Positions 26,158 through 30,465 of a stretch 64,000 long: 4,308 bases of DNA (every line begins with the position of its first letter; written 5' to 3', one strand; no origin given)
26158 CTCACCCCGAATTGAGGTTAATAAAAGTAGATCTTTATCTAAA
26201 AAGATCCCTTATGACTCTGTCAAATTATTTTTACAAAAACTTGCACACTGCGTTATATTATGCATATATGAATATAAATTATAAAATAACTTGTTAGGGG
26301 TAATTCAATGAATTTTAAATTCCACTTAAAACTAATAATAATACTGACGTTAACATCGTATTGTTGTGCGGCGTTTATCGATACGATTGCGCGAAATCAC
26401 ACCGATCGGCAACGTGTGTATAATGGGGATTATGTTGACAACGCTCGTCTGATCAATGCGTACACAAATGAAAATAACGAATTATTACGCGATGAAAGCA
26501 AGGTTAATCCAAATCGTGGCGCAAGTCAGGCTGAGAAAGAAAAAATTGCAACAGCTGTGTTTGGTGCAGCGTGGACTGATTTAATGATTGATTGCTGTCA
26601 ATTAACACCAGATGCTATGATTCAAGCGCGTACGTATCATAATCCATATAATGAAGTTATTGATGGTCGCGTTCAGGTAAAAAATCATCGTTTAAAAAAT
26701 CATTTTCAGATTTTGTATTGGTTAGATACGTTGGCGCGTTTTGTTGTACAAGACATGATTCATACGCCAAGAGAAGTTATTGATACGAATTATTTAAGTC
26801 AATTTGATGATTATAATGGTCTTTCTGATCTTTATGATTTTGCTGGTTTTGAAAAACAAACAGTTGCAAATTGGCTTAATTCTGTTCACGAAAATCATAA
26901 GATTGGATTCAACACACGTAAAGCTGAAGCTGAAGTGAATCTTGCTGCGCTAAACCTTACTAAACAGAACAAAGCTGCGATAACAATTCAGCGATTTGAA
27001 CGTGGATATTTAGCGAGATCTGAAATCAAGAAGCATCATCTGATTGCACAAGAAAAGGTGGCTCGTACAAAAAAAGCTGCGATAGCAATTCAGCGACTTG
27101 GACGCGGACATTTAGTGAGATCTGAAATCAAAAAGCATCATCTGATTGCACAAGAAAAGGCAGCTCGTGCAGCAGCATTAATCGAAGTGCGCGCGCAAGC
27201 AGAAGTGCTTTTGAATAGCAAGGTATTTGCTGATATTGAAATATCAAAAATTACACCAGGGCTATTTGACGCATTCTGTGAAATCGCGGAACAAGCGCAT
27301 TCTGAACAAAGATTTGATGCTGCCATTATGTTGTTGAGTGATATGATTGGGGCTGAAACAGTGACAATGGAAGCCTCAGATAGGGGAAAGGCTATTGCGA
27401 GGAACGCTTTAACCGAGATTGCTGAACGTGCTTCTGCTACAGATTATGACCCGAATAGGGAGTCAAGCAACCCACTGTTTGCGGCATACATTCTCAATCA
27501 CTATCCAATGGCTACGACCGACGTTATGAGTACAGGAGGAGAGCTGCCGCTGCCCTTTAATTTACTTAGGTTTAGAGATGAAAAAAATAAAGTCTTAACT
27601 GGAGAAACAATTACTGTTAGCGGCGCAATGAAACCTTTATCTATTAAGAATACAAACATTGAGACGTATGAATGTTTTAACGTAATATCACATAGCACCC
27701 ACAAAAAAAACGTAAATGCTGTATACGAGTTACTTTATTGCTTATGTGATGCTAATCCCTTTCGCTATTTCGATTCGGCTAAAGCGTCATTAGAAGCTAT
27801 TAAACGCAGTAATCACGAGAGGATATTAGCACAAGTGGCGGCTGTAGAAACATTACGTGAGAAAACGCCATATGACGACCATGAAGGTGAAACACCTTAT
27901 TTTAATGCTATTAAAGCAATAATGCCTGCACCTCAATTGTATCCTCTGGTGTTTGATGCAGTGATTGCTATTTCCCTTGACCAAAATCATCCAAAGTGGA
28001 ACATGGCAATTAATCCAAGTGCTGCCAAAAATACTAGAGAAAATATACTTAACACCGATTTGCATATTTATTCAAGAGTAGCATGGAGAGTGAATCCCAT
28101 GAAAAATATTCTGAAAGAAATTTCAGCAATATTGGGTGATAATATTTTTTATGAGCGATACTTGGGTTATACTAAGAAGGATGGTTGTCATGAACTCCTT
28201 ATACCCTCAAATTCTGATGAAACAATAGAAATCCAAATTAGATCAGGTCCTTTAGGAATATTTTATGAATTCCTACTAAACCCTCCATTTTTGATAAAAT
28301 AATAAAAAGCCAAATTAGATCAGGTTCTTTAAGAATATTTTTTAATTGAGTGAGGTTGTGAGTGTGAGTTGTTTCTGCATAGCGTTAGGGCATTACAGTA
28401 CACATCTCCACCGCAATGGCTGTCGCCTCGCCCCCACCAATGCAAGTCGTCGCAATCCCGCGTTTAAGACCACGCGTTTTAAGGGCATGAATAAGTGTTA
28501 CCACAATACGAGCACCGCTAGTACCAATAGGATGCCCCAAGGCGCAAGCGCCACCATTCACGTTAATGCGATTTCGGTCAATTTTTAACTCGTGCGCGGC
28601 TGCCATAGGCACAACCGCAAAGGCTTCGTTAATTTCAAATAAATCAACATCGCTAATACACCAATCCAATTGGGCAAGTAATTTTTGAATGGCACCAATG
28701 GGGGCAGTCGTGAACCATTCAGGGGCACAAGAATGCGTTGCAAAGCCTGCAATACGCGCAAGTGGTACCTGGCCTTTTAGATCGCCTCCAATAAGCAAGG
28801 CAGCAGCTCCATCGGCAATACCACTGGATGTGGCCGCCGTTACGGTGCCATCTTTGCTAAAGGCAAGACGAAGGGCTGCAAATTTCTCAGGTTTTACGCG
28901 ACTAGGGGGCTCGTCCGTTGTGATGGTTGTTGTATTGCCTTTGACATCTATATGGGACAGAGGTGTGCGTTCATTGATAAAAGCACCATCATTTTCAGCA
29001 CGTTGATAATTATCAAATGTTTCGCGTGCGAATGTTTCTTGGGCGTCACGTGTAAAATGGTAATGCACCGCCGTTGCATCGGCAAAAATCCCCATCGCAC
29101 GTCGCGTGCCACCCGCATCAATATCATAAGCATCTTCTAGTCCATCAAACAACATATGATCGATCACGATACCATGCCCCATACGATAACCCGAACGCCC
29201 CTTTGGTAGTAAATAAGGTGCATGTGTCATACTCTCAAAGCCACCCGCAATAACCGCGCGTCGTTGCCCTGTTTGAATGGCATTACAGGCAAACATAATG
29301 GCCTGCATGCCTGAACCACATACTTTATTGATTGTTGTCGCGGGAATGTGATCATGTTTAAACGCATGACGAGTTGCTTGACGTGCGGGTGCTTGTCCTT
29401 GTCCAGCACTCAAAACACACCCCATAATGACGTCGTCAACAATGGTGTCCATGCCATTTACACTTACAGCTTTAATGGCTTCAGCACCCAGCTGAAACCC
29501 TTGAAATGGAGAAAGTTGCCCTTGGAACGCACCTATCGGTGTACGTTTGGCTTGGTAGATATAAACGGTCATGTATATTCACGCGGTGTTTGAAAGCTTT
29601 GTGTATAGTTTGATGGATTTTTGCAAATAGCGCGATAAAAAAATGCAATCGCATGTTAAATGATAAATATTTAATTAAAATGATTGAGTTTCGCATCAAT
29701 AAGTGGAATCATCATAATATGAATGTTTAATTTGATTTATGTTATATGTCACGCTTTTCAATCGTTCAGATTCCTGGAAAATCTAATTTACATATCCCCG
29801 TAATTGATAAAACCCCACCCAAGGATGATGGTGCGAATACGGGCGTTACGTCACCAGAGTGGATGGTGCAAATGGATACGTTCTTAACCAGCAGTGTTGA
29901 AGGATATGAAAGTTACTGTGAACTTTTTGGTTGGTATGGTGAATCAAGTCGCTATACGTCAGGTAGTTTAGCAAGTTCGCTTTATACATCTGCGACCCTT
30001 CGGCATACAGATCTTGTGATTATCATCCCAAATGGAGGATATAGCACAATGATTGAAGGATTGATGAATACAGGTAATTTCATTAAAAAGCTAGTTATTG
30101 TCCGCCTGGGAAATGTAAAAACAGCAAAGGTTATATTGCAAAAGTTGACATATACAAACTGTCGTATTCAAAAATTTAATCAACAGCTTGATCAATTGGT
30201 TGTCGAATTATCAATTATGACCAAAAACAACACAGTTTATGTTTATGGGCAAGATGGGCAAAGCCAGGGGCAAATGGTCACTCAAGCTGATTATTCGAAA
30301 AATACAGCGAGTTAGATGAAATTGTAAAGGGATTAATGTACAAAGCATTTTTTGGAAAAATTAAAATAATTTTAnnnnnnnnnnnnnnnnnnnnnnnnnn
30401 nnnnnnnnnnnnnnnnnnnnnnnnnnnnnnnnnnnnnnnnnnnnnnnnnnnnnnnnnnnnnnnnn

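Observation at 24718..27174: Perfect eukaryote-type IQ calmodulin-binding motifs, copy number expanded by a 102-bp internal duplication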

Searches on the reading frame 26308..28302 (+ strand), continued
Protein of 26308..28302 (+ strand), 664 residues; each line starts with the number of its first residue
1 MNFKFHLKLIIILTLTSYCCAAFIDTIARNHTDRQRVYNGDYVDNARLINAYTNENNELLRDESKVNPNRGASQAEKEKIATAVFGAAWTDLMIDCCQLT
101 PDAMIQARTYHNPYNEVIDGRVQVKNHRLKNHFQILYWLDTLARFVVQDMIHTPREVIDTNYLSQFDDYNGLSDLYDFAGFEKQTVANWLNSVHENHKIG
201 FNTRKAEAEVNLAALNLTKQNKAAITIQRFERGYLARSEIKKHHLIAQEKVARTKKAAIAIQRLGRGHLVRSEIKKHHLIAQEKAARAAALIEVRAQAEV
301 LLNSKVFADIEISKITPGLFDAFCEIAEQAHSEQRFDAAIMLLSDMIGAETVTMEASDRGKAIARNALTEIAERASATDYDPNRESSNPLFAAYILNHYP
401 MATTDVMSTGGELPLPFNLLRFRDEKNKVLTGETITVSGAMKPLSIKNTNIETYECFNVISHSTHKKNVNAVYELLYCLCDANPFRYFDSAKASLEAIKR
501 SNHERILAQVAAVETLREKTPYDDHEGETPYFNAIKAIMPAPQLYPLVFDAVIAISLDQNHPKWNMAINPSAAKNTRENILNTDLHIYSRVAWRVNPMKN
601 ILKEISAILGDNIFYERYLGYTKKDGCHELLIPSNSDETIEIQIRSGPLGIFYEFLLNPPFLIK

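Call 86: search_protein_families(library=pfam, proteins=[P0010, P0011, P0013, P0019], max_evalue=0.001)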
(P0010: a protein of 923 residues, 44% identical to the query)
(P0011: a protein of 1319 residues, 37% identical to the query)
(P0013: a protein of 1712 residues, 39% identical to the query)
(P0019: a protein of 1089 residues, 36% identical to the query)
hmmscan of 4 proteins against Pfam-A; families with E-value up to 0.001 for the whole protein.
P0010 (923 aa): 10 families
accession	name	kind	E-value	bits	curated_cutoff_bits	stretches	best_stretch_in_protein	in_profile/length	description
PF00612.33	IQ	-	3.3e-111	353.2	20.3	17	357-376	1-20/21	IQ calmodulin-binding motif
PF24609.1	IQ_SCN5A_C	-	4.2e-35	119.5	27.7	0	354-379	6-31/35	SCN5A-like, C-terminal IQ motif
PF15780.11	ASH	-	7.9e-16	58.5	27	1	51-148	1-98/98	Abnormal spindle-like microcephaly-assoc'd, ASPM-SPD-2-Hydin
PF22066.2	Cep192_D8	-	1.6e-08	35.1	33.5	1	59-155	8-101/101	Cep192 domain 8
PF24798.1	Ig-CFAP74_4th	-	2e-06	28.3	28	1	62-151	4-92/95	CFAP74 forth Ig-like domain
PF22610.1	CovS-like_HAMP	-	1.7e-05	25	27.4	0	633-647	3-17/57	Histidine kinase, HAMP domain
PF07948.16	Nairovirus_GP38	-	4e-05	23.7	25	0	251-309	37-91/243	Nairovirus GP38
PF19176.5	DUF5858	-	5.5e-05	23.4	27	0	623-649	9-35/61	Family of unknown function (DUF5858)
PF07517.20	SecA_DEAD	-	0.00036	20.3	24.6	0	381-400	253-272/290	SecA DEAD-like domain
PF22073.2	Cep192_D4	-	0.00038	21.1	35.5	0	61-152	8-109/112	Cep192 domain 4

P0011 (1319 aa): 5 families
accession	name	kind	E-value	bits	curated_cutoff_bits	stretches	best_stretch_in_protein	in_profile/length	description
PF00612.33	IQ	-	4.2e-77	247.2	20.3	2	954-972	3-21/21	IQ calmodulin-binding motif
PF03909.22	BSD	-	2.2e-09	37.6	24.6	0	678-697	38-57/58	BSD domain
PF00307.36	CH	-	2.7e-08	34.4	26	1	305-393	23-108/109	Calponin homology (CH) domain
PF01652.23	IF4E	-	2.1e-07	31.3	28.7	0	857-910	6-55/158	Eukaryotic initiation factor 4E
PF15157.13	IQCJ-SCHIP1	-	6.8e-05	23.5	28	0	950-974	42-67/99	Fusion protein IQCJ-SCHIP1 with IQ-like motif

P0013 (1712 aa): 7 families
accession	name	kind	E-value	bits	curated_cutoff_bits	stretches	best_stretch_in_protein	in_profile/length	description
PF00612.33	IQ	-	1.8e-134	425.6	20.3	20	886-905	2-21/21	IQ calmodulin-binding motif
PF15780.11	ASH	-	1.6e-21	76.7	27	1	25-113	1-89/98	Abnormal spindle-like microcephaly-assoc'd, ASPM-SPD-2-Hydin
PF00307.36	CH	-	4.1e-09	37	26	1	703-792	21-108/109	Calponin homology (CH) domain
PF08650.15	DASH_Dad4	-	4.1e-08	33.6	29.8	0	1284-1314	35-65/71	DASH complex subunit Dad4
PF22073.2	Cep192_D4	-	0.00017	22.2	35.5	0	38-113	11-93/112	Cep192 domain 4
PF24051.1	DUF7355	-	0.00039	20.8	27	0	887-933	9-55/93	Domain of unknown function (DUF7355)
PF22067.2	Cep192_D3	-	0.00057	20.4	27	0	37-104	8-74/99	Cep192 domain 3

P0019 (1089 aa): 1 family
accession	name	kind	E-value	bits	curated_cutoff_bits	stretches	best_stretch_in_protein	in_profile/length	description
PF00612.33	IQ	-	8.9e-40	131.2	20.3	4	122-141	1-20/21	IQ calmodulin-binding motif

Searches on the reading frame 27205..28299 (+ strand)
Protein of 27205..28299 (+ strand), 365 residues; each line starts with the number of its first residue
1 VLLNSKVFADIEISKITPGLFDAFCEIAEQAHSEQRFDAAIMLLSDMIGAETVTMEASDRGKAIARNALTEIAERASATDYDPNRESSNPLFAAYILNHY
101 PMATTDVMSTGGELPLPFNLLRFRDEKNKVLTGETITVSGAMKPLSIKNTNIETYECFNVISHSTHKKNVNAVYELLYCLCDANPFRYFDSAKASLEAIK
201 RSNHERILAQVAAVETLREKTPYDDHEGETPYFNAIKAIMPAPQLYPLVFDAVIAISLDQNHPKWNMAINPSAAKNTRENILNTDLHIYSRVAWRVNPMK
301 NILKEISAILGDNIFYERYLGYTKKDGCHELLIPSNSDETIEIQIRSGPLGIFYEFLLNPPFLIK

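Call 32: find_related_loci(query=A4, collection=metagenome_contigs, flank=5000)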
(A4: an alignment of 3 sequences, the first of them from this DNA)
Query A4 (365 aa) in metagenome_contigs; peptide patterns used: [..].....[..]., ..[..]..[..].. (x = any residue, [..] = any of these).
419 stretches matched a pattern, but none encodes a relative of the query by tblastn (E <= 1e-3).

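Call 42: search_solved_structures(query=A4, max_evalue=10)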
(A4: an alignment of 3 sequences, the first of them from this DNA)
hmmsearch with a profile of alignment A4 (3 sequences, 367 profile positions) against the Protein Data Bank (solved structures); distinct sequences matched with E-value up to 10: 0.
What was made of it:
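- Closest known: Other calmodulin-activated bacterial toxins. Different: No homology was detected (call 42).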

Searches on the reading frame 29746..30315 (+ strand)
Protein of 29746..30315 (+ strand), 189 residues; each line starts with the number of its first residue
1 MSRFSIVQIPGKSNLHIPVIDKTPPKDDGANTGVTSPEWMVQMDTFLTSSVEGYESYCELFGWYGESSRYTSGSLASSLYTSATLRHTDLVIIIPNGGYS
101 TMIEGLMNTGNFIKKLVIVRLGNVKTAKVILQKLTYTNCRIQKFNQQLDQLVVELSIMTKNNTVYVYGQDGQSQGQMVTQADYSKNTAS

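Call 24: search_protein_families(library=pfam, proteins=[window:29746-30315:+], max_evalue=0.1)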
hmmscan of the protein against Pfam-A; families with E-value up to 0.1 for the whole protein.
window:29746-30315:+ (189 aa): 1 family
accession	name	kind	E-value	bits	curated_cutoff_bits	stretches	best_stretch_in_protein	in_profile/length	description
PF14343.11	PrcB_C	-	0.015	16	24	0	156-181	23-45/56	PrcB C-terminal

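Call 83: search_protein_families(library=ncbifam, proteins=[window:29746-30315:+], max_evalue=0.1)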
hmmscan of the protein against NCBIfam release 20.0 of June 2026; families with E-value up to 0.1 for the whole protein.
window:29746-30315:+ (189 aa): 1 family
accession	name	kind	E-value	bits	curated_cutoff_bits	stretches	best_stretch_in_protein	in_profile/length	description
NF007646.0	PRK10318.1-3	equivalog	0.012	15.7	171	1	101-171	31-101/122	hypothetical protein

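Call 84: search_solved_structures(query=window:29746-30315:+, max_evalue=1)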
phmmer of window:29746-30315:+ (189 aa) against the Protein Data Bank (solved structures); distinct sequences matched with E-value up to 1: 0.
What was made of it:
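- Tried and rejected: No Pfam, NCBIfam or PDB support (calls 24, 83, 84).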
